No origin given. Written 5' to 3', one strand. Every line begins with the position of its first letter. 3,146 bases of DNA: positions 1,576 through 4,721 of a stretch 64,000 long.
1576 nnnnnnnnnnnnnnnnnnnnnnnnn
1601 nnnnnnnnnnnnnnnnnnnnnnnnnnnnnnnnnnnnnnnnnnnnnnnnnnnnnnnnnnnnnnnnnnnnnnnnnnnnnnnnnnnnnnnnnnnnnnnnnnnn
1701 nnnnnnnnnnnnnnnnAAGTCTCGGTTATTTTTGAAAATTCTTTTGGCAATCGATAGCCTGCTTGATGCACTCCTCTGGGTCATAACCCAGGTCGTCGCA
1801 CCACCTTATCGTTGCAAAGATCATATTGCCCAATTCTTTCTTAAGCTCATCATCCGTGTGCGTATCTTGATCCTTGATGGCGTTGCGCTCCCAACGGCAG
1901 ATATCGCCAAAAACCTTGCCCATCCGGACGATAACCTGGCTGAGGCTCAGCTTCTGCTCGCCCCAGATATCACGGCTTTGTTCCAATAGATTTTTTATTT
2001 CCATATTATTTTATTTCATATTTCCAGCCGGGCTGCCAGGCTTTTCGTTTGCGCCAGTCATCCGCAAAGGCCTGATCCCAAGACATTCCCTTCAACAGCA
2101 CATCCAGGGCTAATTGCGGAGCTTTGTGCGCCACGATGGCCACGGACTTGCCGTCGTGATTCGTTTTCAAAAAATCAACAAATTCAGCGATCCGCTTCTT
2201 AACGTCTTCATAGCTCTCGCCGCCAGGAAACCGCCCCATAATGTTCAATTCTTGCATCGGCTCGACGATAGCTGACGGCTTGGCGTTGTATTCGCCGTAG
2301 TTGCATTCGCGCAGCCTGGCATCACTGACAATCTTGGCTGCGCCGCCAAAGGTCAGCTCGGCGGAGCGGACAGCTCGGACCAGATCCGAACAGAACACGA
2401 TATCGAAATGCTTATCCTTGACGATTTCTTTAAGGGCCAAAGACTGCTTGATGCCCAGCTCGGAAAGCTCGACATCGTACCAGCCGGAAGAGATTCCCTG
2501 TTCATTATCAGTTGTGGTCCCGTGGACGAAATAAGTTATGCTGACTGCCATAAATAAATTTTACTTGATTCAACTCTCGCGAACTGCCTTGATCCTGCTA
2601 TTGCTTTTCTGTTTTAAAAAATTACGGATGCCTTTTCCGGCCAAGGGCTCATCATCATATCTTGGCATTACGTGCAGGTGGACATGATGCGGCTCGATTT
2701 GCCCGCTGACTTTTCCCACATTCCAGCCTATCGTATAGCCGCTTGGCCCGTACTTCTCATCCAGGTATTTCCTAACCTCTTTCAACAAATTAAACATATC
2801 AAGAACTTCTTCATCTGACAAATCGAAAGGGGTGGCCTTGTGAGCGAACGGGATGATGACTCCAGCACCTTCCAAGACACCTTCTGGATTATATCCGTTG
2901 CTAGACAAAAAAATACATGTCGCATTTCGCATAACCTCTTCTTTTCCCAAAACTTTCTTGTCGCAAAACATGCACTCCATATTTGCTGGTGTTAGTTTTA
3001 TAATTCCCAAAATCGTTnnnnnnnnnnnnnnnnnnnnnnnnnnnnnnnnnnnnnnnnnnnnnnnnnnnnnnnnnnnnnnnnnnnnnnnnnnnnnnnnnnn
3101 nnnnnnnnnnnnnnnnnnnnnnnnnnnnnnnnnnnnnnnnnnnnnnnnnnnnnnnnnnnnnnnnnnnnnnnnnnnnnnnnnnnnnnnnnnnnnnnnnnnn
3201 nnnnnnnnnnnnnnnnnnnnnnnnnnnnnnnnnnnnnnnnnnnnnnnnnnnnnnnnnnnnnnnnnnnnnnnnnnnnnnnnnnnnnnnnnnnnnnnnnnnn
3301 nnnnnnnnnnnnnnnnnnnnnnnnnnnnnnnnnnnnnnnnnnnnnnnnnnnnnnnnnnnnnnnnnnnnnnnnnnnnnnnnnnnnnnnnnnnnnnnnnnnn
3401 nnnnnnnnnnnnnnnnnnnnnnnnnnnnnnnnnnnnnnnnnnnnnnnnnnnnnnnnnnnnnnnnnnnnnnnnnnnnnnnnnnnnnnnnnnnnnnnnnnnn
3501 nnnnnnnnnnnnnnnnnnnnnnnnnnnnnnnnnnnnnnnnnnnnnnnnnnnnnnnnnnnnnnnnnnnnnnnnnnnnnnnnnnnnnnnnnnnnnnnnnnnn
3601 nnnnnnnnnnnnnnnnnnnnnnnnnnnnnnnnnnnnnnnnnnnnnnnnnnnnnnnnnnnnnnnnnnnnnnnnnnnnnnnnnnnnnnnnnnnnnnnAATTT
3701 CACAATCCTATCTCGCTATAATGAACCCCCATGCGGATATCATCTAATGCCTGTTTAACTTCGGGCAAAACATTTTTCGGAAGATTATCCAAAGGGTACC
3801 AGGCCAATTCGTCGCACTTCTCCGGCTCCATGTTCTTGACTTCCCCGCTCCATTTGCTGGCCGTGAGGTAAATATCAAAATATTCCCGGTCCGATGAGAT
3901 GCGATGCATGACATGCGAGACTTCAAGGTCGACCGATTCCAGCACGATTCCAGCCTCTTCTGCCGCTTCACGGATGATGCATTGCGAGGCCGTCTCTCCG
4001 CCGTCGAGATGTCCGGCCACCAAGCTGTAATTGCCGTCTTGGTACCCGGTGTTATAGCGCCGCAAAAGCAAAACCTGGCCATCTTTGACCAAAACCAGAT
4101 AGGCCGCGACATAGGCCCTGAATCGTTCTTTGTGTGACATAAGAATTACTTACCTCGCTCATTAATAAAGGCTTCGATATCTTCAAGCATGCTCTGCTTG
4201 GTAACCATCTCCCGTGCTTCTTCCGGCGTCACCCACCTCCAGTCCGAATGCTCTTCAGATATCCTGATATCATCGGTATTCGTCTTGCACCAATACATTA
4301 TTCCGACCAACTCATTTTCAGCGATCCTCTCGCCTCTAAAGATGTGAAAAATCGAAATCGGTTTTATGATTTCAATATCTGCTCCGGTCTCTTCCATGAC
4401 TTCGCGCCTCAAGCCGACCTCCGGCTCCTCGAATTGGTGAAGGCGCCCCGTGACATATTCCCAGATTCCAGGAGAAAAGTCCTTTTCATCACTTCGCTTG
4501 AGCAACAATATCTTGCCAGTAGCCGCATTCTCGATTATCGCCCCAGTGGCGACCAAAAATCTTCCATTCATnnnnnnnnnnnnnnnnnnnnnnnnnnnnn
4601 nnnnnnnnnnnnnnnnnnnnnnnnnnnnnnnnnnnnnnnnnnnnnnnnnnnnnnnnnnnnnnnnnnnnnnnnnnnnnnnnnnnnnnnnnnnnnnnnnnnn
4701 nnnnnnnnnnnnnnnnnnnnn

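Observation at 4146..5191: TGS1-like cap guanine-N2 methyltransferase homolog translationally coupled (ATGA) to a Nudix hydrolase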

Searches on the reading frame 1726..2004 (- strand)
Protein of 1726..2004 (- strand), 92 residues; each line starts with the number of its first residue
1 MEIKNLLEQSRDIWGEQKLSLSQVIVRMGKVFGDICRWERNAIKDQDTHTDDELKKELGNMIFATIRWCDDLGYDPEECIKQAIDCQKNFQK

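Call 47: search_protein_families(library=pfam, proteins=[window:1726-2004:-], max_evalue=0.001)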
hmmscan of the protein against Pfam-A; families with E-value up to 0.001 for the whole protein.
window:1726-2004:- (92 aa): 0 families

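Call 52: search_protein_families(library=padloc, proteins=[window:1726-2004:-], max_evalue=0.001)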
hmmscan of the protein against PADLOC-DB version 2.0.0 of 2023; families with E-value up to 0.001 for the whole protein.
window:1726-2004:- (92 aa): 0 families

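Call 53: search_protein_families(library=phrogs, proteins=[window:1726-2004:-], max_evalue=0.001)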
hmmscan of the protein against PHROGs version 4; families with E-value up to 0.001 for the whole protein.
window:1726-2004:- (92 aa): 0 families

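Call 63: search_solved_structures(query=window:1726-2004:-, max_evalue=1)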
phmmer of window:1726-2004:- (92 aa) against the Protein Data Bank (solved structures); distinct sequences matched with E-value up to 1: 2.
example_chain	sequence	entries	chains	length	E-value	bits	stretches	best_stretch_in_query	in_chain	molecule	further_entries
3cra_A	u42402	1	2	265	0.2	15.5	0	39-84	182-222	Protein mazG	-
3crc_A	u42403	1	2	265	0.2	15.5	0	39-84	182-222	Protein mazG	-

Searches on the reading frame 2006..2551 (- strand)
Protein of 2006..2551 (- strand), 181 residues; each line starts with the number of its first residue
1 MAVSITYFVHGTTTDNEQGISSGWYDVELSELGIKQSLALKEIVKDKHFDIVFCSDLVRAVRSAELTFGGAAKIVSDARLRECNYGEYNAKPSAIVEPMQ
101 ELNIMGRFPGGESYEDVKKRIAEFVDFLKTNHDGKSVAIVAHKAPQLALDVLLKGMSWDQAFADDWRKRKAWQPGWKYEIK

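Call 3: search_protein_families(library=pfam, proteins=[window:2006-2551:-], max_evalue=0.01)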
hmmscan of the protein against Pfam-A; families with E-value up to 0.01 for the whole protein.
window:2006-2551:- (181 aa): 1 family
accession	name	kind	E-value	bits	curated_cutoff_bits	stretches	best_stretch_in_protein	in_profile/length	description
PF00300.27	His_Phos_1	-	3.7e-30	105.5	21.7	1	10-160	6-165/194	Histidine phosphatase superfamily (branch 1)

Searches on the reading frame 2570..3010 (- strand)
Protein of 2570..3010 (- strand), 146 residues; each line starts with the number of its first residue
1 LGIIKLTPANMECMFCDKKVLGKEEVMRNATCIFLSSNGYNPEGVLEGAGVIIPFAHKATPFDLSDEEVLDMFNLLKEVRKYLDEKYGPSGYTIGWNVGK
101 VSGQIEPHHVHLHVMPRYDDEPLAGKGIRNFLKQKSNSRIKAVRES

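Call 3: search_protein_families(library=pfam, proteins=[window:2570-3010:-], max_evalue=0.01)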
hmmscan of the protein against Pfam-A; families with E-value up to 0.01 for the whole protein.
window:2570-3010:- (146 aa): 1 family
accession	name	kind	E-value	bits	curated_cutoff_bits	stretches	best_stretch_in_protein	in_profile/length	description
PF01230.28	HIT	-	1.4e-08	35.7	21.5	1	52-119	31-97/98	HIT domain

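Call 52: search_protein_families(library=padloc, proteins=[window:2570-3010:-], max_evalue=0.001)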
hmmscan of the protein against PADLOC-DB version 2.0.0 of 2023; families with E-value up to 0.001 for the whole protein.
window:2570-3010:- (146 aa): 1 family
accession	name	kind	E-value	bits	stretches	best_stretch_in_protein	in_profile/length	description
PDLC00441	ThsC2|ThsC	-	2.7e-08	31.8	1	50-115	49-113/148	HIT family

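Call 53: search_protein_families(library=phrogs, proteins=[window:2570-3010:-], max_evalue=0.001)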
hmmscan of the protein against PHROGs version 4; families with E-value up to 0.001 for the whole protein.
window:2570-3010:- (146 aa): 1 family
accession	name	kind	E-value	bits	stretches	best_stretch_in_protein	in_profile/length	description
phrog_19494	-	unknown function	3e-09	38.1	1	51-119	39-106/120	-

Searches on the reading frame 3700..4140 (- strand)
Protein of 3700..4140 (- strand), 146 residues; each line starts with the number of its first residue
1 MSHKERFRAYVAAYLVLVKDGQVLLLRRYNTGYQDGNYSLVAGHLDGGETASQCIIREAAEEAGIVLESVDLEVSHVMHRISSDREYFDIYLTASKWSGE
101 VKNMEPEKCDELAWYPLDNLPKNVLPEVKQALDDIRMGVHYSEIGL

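Call 3: search_protein_families(library=pfam, proteins=[window:3700-4140:-], max_evalue=0.01)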
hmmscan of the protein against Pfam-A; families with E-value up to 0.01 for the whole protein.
window:3700-4140:- (146 aa): 2 families
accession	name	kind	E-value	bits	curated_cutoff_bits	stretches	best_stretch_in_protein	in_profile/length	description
PF00293.34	NUDIX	-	1.2e-18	67.9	21.1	1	10-127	5-126/134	NUDIX domain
PF14815.12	NUDIX_4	-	6.9e-09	35.9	35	1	13-128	1-106/113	NUDIX domain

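Call 4: search_protein_families(library=ncbifam, proteins=[window:3700-4140:-], max_evalue=0.01)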
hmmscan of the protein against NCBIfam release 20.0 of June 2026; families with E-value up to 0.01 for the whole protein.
window:3700-4140:- (146 aa): 19 families
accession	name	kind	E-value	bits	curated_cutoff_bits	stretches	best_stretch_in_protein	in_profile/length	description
NF006530.0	PRK08999.1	equivalog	1.6e-10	40.6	245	1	10-131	7-123/315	Nudix family hydrolase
NF001299.0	PRK00241.1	equivalog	3.1e-10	39.9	158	1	10-70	134-193/263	NAD(+) diphosphatase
TIGR00586.1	mutt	equivalog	2.6e-09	37.2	97.9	1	11-130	7-121/129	8-oxo-dGTP diphosphatase MutT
NF008736.0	PRK11762.1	equivalog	6.7e-08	32.3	169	1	13-120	50-156/186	ADP compounds hydrolase NudE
NF007834.0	PRK10546.1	equivalog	9.5e-07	28.7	156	1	16-79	10-73/135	pyrimidine (deoxy)nucleoside triphosphate diphosphatase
NF008044.0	PRK10776.1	equivalog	1.8e-06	27.8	148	1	11-127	6-117/130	8-oxo-dGTP diphosphatase MutT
NF006961.0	PRK09438.1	equivalog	2.2e-05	23.9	103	1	16-81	15-77/151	dihydroneopterin triphosphate diphosphatase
NF052459.1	OxoGTPPhMutT1Mycb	equivalog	0.00013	21.2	475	1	37-122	30-111/292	8-oxo-(d)GTP phosphatase MutT1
NF041652.1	Nud_hyd_Dein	equivalog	0.00016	22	200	1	12-72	16-79/152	Nudix hydrolase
TIGR00052.1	TIGR00052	subfamily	0.00016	21.3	79.55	1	15-70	59-114/188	nudix-type nucleoside diphosphatase, YffH/AdpP family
NF002995.0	PRK03759.1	equivalog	0.00039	20.1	127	1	15-124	41-154/185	isopentenyl-diphosphate Delta-isomerase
NF003785.0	PRK05379.1-1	equivalog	0.00044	19.5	418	1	14-77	208-269/347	bifunctional nicotinamide-nucleotide adenylyltransferase/Nudix hydroxylase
NF003791.0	PRK05379.2-3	equivalog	0.00057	19.2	409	1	10-79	202-270/340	bifunctional nicotinamide-nucleotide adenylyltransferase/Nudix hydroxylase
NF001934.0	PRK00714.1-1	equivalog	0.00063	19.2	241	1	4-72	4-67/176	RNA pyrophosphohydrolase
NF001938.0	PRK00714.1-5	equivalog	0.00068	19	116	1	5-66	10-75/172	RNA pyrophosphohydrolase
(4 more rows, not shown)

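Call 52: search_protein_families(library=padloc, proteins=[window:3700-4140:-], max_evalue=0.001)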
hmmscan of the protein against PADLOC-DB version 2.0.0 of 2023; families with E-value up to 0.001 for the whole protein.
window:3700-4140:- (146 aa): 1 family
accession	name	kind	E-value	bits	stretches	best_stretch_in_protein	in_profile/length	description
PDLC04899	PDC-S07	-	1.8e-11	41.8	1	11-126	9-118/135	-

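Call 53: search_protein_families(library=phrogs, proteins=[window:3700-4140:-], max_evalue=0.001)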
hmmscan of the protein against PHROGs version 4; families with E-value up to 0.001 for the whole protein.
window:3700-4140:- (146 aa): 6 families
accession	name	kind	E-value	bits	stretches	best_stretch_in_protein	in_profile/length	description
phrog_1198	-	other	5.7e-19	69.8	1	6-132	34-163/253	MutT/NUDIX hydrolase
phrog_6216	-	unknown function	5.4e-06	26.4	1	16-135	7-113/545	-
phrog_10313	-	other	6.8e-06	26.9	1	21-135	26-140/159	nudix hydrolase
phrog_15528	-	head and packaging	1.6e-05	24.5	1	11-70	523-577/794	portal protein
phrog_1185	-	other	0.0002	21.9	1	33-91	176-235/301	nudix hydrolase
phrog_19657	-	other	0.00054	21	1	24-68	37-91/176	nudix hydrolase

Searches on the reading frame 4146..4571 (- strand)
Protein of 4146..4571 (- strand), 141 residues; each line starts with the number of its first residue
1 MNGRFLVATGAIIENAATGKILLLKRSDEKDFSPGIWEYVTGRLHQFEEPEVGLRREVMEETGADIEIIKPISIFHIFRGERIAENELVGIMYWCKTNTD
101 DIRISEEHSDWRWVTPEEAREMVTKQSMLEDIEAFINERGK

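Call 3: search_protein_families(library=pfam, proteins=[window:4146-4571:-], max_evalue=0.01)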
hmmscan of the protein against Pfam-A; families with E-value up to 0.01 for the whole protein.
window:4146-4571:- (141 aa): 2 families
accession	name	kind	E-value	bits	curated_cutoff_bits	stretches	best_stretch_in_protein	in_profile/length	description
PF00293.34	NUDIX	-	4.5e-18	66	21.1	1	6-121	3-121/134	NUDIX domain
PF14815.12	NUDIX_4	-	4.3e-07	30.2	35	1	12-121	4-100/113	NUDIX domain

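Call 4: search_protein_families(library=ncbifam, proteins=[window:4146-4571:-], max_evalue=0.01)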
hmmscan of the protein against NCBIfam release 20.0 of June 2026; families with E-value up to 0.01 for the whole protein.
window:4146-4571:- (141 aa): 17 families
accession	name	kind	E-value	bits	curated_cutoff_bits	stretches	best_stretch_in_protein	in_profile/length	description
NF007834.0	PRK10546.1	equivalog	9.5e-12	44.9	156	1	10-139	8-129/135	pyrimidine (deoxy)nucleoside triphosphate diphosphatase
NF006961.0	PRK09438.1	equivalog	1.4e-11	44.1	103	1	16-137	17-147/151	dihydroneopterin triphosphate diphosphatase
NF012016.0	PRK15472.1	equivalog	6.7e-10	38.8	95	1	12-121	10-124/141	nucleoside triphosphatase NudI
NF006530.0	PRK08999.1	equivalog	1.4e-09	37.4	245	1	7-121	8-114/315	Nudix family hydrolase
NF002995.0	PRK03759.1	equivalog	3.1e-07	30.2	127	1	17-127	45-158/185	isopentenyl-diphosphate Delta-isomerase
NF008044.0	PRK10776.1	equivalog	3.7e-07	30.1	148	1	7-119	6-110/130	8-oxo-dGTP diphosphatase MutT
NF011922.0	PRK15393.1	equivalog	1.1e-06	28.5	152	1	12-120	43-148/182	NUDIX hydrolase YfcD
NF041652.1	Nud_hyd_Dein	equivalog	1.3e-05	25.4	200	1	8-124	15-132/152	Nudix hydrolase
NF011963.0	PRK15434.1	subfamily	4.7e-05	23.1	146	1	6-119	17-134/159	GDP-mannose mannosyl hydrolase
TIGR00586.1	mutt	equivalog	5.9e-05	23.1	97.9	1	11-67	10-64/129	8-oxo-dGTP diphosphatase MutT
NF041653.1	Nud_hyd_Meth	equivalog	0.0004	20.2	300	1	10-125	30-144/170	Nudix hydrolase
NF001938.0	PRK00714.1-5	equivalog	0.00071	19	116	1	10-65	17-75/172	RNA pyrophosphohydrolase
NF001936.0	PRK00714.1-3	equivalog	0.0013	18.6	118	1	17-70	21-71/155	RNA pyrophosphohydrolase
NF008003.0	PRK10729.1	equivalog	0.0044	16.3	248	1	32-77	87-132/210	ADP-ribose diphosphatase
TIGR02150.1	IPP_isom_1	equivalog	0.006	16.4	105.8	0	18-126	38-147/159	isopentenyl-diphosphate delta-isomerase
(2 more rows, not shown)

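Call 31: search_solved_structures(query=window:4146-4571:-, max_evalue=0.001)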
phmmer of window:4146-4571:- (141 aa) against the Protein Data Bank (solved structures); distinct sequences matched with E-value up to 0.001: 13.
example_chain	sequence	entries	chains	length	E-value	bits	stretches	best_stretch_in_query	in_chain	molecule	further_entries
3grn_A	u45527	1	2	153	2e-09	40.7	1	5-135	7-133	MutT related protein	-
3oga_A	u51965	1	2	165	9.7e-08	35.2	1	18-119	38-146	Nucleoside triphosphatase nudI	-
2rrk_A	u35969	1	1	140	5.8e-07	32.7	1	8-137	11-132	CTP pyrophosphohydrolase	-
3n77_A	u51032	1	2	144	8.8e-07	32.1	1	18-117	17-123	Nucleoside triphosphatase nudI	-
3r03_A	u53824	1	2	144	4.4e-06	29.9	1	6-121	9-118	NUDIX hydrolase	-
6dt3_A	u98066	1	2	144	4.9e-06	29.7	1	12-120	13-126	Nucleoside triphosphatase NudI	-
3hhj_A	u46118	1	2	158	2.8e-05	27.3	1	18-96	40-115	Mutator mutT protein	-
1kt9_A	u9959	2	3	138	3.2e-05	27.1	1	8-124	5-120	Diadenosine Tetraphosphate Hydrolase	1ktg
2fkb_A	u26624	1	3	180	4.5e-05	26.6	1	12-120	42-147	Putative Nudix hydrolase yfcD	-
3ees_A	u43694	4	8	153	4.5e-05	26.6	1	18-121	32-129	Probable pyrophosphohydrolase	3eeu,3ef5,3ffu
3i7u_A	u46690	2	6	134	7.1e-05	26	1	34-126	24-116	AP4A hydrolase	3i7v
3u53_A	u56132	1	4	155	0.00039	23.5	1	37-127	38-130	Bis(5'-nucleosyl)-tetraphosphatase [asymmetrical]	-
4zb3_A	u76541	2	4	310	0.0005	23.2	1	2-74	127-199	Nudix hydrolase 7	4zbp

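Call 52: search_protein_families(library=padloc, proteins=[window:4146-4571:-], max_evalue=0.001)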
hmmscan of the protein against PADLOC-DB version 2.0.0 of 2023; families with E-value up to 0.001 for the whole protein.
window:4146-4571:- (141 aa): 1 family
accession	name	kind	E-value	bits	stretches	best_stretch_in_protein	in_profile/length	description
PDLC04899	PDC-S07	-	9.7e-17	58.9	1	9-123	10-116/135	-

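Call 53: search_protein_families(library=phrogs, proteins=[window:4146-4571:-], max_evalue=0.001)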
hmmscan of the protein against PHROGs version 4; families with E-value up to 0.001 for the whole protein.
window:4146-4571:- (141 aa): 3 families
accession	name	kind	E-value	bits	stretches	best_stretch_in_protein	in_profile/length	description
phrog_1198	-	other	7.7e-17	62.9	1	8-123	39-154/253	MutT/NUDIX hydrolase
phrog_6216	-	unknown function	2.2e-05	24.4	1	16-123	10-102/545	-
phrog_15528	-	head and packaging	5e-05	22.9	1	18-128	531-632/794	portal protein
